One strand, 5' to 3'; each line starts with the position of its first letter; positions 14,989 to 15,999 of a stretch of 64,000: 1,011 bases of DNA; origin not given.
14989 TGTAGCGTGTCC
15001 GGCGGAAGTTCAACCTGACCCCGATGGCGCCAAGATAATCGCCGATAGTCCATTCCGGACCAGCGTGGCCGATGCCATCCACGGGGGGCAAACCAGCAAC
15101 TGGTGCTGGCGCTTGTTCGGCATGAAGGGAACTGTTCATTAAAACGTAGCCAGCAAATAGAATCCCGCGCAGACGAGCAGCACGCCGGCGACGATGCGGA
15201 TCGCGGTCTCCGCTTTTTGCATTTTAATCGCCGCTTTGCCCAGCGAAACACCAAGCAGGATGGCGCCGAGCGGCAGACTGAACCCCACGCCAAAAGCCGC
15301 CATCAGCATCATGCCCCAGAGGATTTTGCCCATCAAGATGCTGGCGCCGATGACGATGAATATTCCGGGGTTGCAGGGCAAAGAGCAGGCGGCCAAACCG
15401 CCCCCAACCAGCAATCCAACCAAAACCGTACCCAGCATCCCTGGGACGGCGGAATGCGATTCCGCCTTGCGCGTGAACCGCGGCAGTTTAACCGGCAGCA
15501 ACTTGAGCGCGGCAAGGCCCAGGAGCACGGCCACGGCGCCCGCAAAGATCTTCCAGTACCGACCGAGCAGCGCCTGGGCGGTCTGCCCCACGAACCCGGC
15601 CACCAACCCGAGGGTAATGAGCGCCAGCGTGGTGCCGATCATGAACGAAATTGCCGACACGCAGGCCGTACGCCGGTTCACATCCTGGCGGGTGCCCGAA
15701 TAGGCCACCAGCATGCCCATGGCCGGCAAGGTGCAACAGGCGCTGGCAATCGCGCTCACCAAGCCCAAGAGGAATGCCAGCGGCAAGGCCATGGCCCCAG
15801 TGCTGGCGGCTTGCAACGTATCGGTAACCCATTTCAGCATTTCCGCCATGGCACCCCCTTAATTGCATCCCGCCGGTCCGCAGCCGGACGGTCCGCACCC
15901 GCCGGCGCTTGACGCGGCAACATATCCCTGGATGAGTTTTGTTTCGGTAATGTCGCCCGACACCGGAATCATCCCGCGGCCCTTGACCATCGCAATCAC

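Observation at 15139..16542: CcdA thiol-disulfide transporter plus a novel thioredoxin-fold-like membrane protein with CGP-repeat cysteine tails, directly upstream of and overlapping hgcA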

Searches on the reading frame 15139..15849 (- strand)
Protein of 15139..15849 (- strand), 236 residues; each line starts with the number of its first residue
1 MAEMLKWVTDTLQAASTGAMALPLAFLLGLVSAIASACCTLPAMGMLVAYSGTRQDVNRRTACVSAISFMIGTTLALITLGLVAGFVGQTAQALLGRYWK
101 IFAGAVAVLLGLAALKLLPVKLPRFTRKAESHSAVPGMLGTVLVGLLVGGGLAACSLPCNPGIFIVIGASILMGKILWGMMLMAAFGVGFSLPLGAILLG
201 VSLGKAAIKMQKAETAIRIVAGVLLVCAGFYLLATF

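Call 5: search_protein_families(library=pfam, proteins=[window:15139-15849:-], max_evalue=0.1)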
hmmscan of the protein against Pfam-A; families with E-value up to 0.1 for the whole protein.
window:15139-15849:- (236 aa): 2 families
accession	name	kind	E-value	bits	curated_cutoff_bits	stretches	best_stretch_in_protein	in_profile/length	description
PF02683.22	DsbD_TM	-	2.9e-11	43.5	27.1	1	20-234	3-216/219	Cytochrome C biogenesis protein transmembrane domain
PF13386.12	DsbD_2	-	2.6e-10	41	24.9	1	25-231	2-199/199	Cytochrome C biogenesis protein transmembrane region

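Call 6: search_protein_families(library=ncbifam, proteins=[window:15139-15849:-], max_evalue=0.1)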
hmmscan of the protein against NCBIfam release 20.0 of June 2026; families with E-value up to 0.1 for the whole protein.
window:15139-15849:- (236 aa): 3 families
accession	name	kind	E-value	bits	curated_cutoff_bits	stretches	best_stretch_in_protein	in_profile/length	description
NF040495.1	tranport_ArsG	equivalog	2.7e-10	40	200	1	20-234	5-222/225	aromatic aminobenezylarsenical efflux permease ArsG family transporter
NF045694.1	seleno_TsoB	exception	3.1e-05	22.3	805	1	26-196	189-354/572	rhodanese/DsbD fusion-like selenoprotein TsoB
NF001419.0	PRK00293.1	subfamily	0.08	11.5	330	1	15-234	165-383/574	protein-disulfide reductase DsbD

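Call 46: find_homologous_proteins(query=window:15139-15849:-, max_evalue=1e-10)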
Query window:15139-15849:- (236 aa): 1878 proteins with E <= 1e-10 among 8000 candidates; the best 120 are listed.
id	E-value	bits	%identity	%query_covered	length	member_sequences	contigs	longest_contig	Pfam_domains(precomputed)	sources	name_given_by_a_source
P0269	6.6e-138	476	100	100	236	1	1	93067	PF02683.23,PF13386.13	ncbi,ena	-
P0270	4.8e-128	444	95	99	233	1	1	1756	PF02683.23,PF13386.13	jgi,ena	-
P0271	1.6e-123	429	90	100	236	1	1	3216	PF02683.23,PF13386.13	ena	-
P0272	5.1e-123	427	90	100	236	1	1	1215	PF02683.23,PF13386.13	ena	-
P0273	2.5e-120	418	97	91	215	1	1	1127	PF02683.23,PF13386.13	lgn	-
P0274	1.0e-119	416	89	100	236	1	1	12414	PF02683.23,PF13386.13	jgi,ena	-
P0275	3.6e-119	415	87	100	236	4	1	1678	PF02683.23,PF13386.13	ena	-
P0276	7.9e-119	413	85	99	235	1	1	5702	PF02683.23,PF13386.13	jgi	-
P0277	2.2e-118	412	87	100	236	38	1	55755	PF13386.13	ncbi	-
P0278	2.4e-118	412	89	100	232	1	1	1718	PF13386.13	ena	-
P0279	2.7e-118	412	86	99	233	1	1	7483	PF02683.23,PF13386.13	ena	-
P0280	3.2e-118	411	88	99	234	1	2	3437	PF02683.23,PF13386.13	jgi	jgi:cytochrome c biogenesis protein CcdA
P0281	1.7e-117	409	86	100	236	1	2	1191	PF02683.23,PF13386.13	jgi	-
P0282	3.0e-117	408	87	100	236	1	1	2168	PF13386.13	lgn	-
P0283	7.7e-117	407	84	100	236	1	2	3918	PF02683.23,PF13386.13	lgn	-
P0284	9.4e-117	407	86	99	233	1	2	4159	PF02683.23,PF13386.13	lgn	-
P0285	1.9e-116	406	86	100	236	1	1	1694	PF02683.23,PF13386.13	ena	-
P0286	1.8e-115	402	85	100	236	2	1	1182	PF02683.23,PF13386.13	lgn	-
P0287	2.0e-115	402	86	100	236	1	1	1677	PF02683.23,PF13386.13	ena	-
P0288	3.4e-115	402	85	99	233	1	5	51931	PF02683.23,PF13386.13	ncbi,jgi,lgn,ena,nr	ncbi:MAG: sulfite exporter TauE/SafE family protein [Verrucomicrobia bacterium]|nr:sulfite exporter 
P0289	9.8e-115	400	85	99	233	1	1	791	PF13386.13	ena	-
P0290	1.1e-114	400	84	100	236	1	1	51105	PF13386.13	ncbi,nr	ncbi:MAG: cytochrome c biogenesis protein CcdA [Kiritimatiellae bacterium]|nr:cytochrome c biogenesi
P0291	1.3e-114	400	84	99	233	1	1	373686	PF13386.13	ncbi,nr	ncbi:MAG: sulfite exporter TauE/SafE family protein [Verrucomicrobia bacterium]|nr:sulfite exporter 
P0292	2.0e-114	399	84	100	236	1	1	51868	PF02683.23,PF13386.13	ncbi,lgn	-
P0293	6.9e-114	397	83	100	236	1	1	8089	PF02683.23,PF13386.13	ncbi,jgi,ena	ncbi:MAG: cytochrome c biogenesis protein CcdA [Kiritimatiellia bacterium]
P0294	1.5e-113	396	83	100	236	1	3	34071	PF13386.13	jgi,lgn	jgi:cytochrome c biogenesis protein CcdA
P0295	2.0e-113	396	84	99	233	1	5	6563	PF02683.23,PF13386.13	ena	-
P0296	2.5e-113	395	81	100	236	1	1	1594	PF02683.23,PF13386.13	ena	-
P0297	3.4e-113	395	83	100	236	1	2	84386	PF02683.23,PF13386.13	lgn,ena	-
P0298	4.2e-113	395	84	99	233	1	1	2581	PF13386.13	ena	-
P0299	4.7e-113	395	84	99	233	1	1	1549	PF13386.13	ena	-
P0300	1.1e-112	393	83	100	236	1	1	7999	PF02683.23,PF13386.13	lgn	-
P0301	1.3e-112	393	84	99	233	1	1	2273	PF02683.23,PF13386.13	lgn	-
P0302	2.1e-112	392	81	100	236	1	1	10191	PF02683.23,PF13386.13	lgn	-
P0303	5.6e-112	391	82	99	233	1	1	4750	PF02683.23,PF13386.13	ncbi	-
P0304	7.7e-112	391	82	99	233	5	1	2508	PF13386.13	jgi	-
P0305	7.9e-112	391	83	99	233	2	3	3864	PF13386.13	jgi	jgi:cytochrome c biogenesis protein CcdA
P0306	9.0e-112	390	83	99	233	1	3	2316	PF02683.23,PF13386.13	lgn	-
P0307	1.2e-111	390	82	99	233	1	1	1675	PF02683.23,PF13386.13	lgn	-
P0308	3.2e-111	389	82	100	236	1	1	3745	PF02683.23,PF13386.13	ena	-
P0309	3.4e-111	389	82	99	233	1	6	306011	PF02683.23,PF13386.13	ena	-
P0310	3.6e-111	388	82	99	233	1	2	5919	PF02683.23,PF13386.13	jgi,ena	-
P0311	4.0e-111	388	81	100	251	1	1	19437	PF02683.23,PF13386.13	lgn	-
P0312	4.6e-111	388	81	99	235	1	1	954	PF13386.13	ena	-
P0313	5.2e-111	388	83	99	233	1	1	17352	PF02683.23,PF13386.13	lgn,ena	-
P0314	5.5e-111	388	83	99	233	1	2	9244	PF13386.13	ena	-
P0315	5.5e-111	388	82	99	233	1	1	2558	PF02683.23,PF13386.13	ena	-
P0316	6.3e-111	388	80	100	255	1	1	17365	PF13386.13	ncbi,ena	-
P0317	1.1e-110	387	79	100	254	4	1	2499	PF02683.23,PF13386.13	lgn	-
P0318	1.1e-110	387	82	100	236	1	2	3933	PF02683.23,PF13386.13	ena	-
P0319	1.1e-110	387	81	98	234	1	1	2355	PF13386.13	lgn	-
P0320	1.5e-110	386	82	99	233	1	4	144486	PF02683.23,PF13386.13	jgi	jgi:cytochrome c biogenesis protein CcdA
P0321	1.7e-110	386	82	99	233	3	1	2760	PF02683.23,PF13386.13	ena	-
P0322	1.9e-110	386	82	99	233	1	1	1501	PF02683.23,PF13386.13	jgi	jgi:cytochrome c biogenesis protein CcdA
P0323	2.1e-110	386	82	99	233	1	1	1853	PF02683.23,PF13386.13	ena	-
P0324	3.2e-110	385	81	99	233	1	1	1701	PF02683.23,PF13386.13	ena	-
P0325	4.8e-110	385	82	99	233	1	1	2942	PF02683.23,PF13386.13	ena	-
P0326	5.1e-110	385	81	99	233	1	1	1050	PF02683.23,PF13386.13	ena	-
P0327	5.8e-110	384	79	100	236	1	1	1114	PF13386.13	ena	-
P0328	6.5e-110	384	81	98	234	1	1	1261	PF13386.13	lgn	-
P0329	6.6e-110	384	82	99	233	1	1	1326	PF02683.23,PF13386.13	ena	-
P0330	7.0e-110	384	83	99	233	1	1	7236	PF02683.23,PF13386.13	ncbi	ncbi:MAG: cytochrome c biogenesis protein CcdA [Verrucomicrobiota bacterium]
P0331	1.2e-109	383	82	99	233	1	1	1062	PF13386.13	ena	-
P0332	1.5e-109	383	81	99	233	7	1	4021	PF02683.23,PF13386.13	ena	-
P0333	1.8e-109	383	81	99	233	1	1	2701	PF02683.23,PF13386.13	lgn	-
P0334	2.5e-109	382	82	99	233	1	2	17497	PF02683.23,PF13386.13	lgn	-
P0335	2.7e-109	382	81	99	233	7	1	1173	PF02683.23,PF13386.13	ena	-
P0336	2.9e-109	382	82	98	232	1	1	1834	PF02683.23,PF13386.13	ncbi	-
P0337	3.4e-109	382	81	99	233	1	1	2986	PF02683.23,PF13386.13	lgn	-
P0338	4.9e-109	381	79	99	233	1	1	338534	PF02683.23,PF13386.13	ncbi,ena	-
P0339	4.9e-109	381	81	99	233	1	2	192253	PF02683.23,PF13386.13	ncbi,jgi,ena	ncbi:MAG: cytochrome c biogenesis protein CcdA [Verrucomicrobiia bacterium]|jgi:cytochrome c biogene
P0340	6.3e-109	381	80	99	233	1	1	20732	PF13386.13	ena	-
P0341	7.5e-109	381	82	99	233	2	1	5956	PF13386.13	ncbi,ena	-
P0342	8.2e-109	381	80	99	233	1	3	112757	PF02683.23,PF13386.13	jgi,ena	jgi:cytochrome c biogenesis protein CcdA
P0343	1.1e-108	380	81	99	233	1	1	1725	PF02683.23,PF13386.13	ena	-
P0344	1.4e-108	380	79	100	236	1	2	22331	PF02683.23,PF13386.13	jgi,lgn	-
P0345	1.6e-108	380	80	99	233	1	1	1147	PF02683.23,PF13386.13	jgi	jgi:cytochrome c biogenesis protein CcdA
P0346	1.9e-108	380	81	99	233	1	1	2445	PF02683.23,PF13386.13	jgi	jgi:cytochrome c biogenesis protein CcdA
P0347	2.2e-108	379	79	99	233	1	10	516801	PF02683.23,PF13386.13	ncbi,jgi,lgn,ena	jgi:cytochrome c biogenesis protein CcdA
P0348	2.3e-108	379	80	98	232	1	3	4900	PF02683.23,PF13386.13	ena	-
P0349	2.8e-108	379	82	99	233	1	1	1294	PF02683.23,PF13386.13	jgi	jgi:cytochrome c biogenesis protein CcdA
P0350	3.0e-108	379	77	100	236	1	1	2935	PF02683.23,PF13386.13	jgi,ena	-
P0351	3.3e-108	379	80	99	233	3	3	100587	PF02683.23,PF13386.13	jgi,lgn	jgi:cytochrome c biogenesis protein CcdA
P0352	3.4e-108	379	80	99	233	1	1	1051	PF02683.23,PF13386.13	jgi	jgi:cytochrome c biogenesis protein CcdA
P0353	3.7e-108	379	79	99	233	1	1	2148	PF13386.13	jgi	-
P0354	3.7e-108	379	80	99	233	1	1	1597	PF02683.23,PF13386.13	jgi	jgi:cytochrome c biogenesis protein CcdA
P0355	4.4e-108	378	81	99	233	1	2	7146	PF02683.23,PF13386.13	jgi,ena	-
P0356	4.8e-108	378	80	99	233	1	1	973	PF13386.13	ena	-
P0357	5.4e-108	378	80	99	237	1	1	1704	PF13386.13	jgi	jgi:cytochrome c biogenesis protein CcdA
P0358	5.7e-108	378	81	99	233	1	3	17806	PF13386.13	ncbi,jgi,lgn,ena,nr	ncbi:MAG TPA: hypothetical protein DCQ92_06770 [Verrucomicrobia subdivision 3 bacterium]|nr:hypothet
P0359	6.0e-108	378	80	99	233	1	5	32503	PF02683.23,PF13386.13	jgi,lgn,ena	jgi:cytochrome c biogenesis protein CcdA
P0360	6.3e-108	378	79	98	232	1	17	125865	PF02683.23,PF13386.13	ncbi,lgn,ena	-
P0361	6.3e-108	378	81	99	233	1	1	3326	PF02683.23,PF13386.13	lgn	-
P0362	7.7e-108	378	80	99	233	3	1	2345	PF13386.13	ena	-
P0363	8.9e-108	377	81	98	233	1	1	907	PF02683.23,PF13386.13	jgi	jgi:cytochrome c biogenesis protein CcdA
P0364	1.0e-107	377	81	99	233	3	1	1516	PF02683.23,PF13386.13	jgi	-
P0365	1.2e-107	377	79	99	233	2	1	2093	PF13386.13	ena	-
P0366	1.7e-107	376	79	99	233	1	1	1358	PF02683.23,PF13386.13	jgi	jgi:cytochrome c biogenesis protein CcdA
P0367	2.0e-107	376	81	99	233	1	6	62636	PF02683.23,PF13386.13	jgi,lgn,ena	jgi:cytochrome c biogenesis protein CcdA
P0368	2.0e-107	376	81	99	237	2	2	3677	PF02683.23,PF13386.13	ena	-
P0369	2.3e-107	376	79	99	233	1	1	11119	PF02683.23,PF13386.13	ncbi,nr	ncbi:MAG: sulfite exporter TauE/SafE family protein [Verrucomicrobia bacterium]|nr:sulfite exporter 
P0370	2.3e-107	376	80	99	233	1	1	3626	PF02683.23,PF13386.13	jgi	jgi:cytochrome c biogenesis protein CcdA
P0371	2.4e-107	376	80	99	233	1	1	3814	PF02683.23,PF13386.13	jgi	jgi:cytochrome c biogenesis protein CcdA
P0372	2.4e-107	376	82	98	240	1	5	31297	PF13386.13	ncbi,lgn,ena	-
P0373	2.8e-107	376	79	99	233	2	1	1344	PF02683.23,PF13386.13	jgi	-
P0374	2.9e-107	376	79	99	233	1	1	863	PF02683.23,PF13386.13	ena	-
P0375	2.9e-107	376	79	99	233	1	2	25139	PF13386.13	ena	-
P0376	3.0e-107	376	79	99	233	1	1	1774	PF02683.23,PF13386.13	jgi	-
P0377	3.2e-107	376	81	100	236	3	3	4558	PF02683.23,PF13386.13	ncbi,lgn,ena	-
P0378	3.2e-107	376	80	98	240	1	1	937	PF02683.23,PF13386.13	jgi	jgi:cytochrome c biogenesis protein CcdA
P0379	3.3e-107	375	80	99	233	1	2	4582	PF02683.23,PF13386.13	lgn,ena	-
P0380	3.5e-107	375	81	99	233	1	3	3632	PF02683.23,PF13386.13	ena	-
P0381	3.6e-107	375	79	99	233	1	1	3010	PF02683.23,PF13386.13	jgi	jgi:cytochrome c biogenesis protein CcdA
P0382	3.7e-107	375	80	99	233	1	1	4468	PF02683.23,PF13386.13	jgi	jgi:cytochrome c biogenesis protein CcdA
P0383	3.9e-107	375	79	99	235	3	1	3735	PF02683.23,PF13386.13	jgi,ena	-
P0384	4.4e-107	375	80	99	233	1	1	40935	PF02683.23,PF13386.13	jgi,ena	-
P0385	4.6e-107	375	79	99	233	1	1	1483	PF02683.23,PF13386.13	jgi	jgi:cytochrome c biogenesis protein CcdA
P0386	4.8e-107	375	80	99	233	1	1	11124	PF02683.23,PF13386.13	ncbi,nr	ncbi:hypothetical protein GX586_05670 [bacterium]|nr:hypothetical protein [bacterium]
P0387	4.9e-107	375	78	99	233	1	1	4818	PF02683.23,PF13386.13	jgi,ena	-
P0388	5.1e-107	375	79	99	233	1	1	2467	PF02683.23,PF13386.13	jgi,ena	-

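Call 47: search_solved_structures(query=window:15139-15849:-, max_evalue=1)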
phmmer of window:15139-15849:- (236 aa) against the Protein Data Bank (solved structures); distinct sequences matched with E-value up to 1: 0.

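Call 90: predict_structure(alignment_id=A7)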
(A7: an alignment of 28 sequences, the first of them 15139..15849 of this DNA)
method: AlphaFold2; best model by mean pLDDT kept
length: 236 residues; sequences in the alignment: 28
mean_pLDDT: 53.4   pTM: 0.43
mean pLDDT of the five models: 53.4, 49.7, 48.6, 46.1, 43.5
residues with pLDDT >= 90: 0; 70-90: 17; 50-70: 130; < 50: 89
segments of 3 or more residues with pLDDT < 50: 1-5, 7-16, 47-52, 118-164, 168-172
pLDDT, mean of each block of 10 residues (from residue 1): 43 48 51 53 49 51 58 61 61 66 68 60 36 36 40 41 48 52 52 51 55 68 72 69
secondary structure, 60 per line:
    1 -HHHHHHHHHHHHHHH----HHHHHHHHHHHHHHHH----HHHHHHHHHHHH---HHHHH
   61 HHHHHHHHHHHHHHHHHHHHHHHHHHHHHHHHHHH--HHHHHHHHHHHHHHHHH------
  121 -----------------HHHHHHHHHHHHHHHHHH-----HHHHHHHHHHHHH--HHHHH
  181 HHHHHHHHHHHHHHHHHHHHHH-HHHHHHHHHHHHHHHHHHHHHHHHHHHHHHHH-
elements in order: H2-16 H21-36 H41-52 H56-95 H98-114 H138-155 H161-173 H176-202 H204-235
